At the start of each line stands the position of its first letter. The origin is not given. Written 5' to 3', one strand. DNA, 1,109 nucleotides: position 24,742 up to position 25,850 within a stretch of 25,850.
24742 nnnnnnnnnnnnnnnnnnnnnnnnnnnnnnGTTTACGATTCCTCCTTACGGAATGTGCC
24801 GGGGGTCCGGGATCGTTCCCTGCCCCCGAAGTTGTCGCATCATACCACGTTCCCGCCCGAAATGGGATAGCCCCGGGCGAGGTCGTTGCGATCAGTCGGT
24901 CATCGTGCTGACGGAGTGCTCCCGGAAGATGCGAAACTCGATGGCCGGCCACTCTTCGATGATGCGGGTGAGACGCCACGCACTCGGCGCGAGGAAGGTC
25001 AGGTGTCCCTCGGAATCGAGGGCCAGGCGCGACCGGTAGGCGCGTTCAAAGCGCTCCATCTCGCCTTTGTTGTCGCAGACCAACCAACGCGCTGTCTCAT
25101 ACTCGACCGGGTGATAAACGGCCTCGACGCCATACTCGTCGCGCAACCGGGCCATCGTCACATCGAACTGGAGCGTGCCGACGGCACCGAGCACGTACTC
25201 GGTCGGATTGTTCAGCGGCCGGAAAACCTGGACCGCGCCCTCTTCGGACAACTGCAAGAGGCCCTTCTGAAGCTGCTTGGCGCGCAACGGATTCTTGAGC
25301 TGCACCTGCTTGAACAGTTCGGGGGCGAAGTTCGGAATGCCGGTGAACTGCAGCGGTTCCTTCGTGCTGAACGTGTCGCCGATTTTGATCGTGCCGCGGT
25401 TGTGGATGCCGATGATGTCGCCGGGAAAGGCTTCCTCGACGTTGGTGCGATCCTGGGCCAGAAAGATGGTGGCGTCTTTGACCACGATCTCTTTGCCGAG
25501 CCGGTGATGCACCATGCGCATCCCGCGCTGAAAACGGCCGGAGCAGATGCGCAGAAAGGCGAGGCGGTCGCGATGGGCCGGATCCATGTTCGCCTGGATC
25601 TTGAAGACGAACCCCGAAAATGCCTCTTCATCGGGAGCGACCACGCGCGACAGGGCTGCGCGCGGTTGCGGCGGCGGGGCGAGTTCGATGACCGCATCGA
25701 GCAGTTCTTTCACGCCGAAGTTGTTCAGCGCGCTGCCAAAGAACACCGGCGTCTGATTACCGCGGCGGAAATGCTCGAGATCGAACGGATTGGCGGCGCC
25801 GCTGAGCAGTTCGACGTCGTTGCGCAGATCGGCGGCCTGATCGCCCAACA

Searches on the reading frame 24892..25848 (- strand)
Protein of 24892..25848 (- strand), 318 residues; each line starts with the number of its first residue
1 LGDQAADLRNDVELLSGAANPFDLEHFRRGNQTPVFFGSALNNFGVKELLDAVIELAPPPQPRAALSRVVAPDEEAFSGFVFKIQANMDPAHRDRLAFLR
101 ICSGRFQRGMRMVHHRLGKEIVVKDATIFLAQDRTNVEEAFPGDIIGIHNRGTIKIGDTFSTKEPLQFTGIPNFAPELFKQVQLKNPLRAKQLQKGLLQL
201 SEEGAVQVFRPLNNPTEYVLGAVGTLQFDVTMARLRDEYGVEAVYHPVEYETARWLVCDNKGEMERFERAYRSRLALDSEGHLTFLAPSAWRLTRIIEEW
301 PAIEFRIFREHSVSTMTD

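Call 69: search_protein_families(library=pfam, proteins=[window:24892-25848:-], max_evalue=0.001)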
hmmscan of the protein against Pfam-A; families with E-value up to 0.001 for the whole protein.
window:24892-25848:- (318 aa): 4 families
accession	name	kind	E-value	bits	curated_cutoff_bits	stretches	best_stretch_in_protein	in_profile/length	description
PF16658.11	RF3_C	-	7e-46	155.8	40.1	1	168-295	1-130/132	Class II release factor RF3, C-terminal domain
PF22042.2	EF-G_D2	-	2.1e-25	89.1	27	1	77-162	2-83/84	Elongation factor G domain 2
PF03144.31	GTP_EFTU_D2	-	1.7e-08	35.2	30.3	1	95-160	2-72/73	Elongation factor Tu domain 2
PF14492.12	EFG_III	-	0.00018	21.9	27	1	182-245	10-73/75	Elongation Factor G, domain III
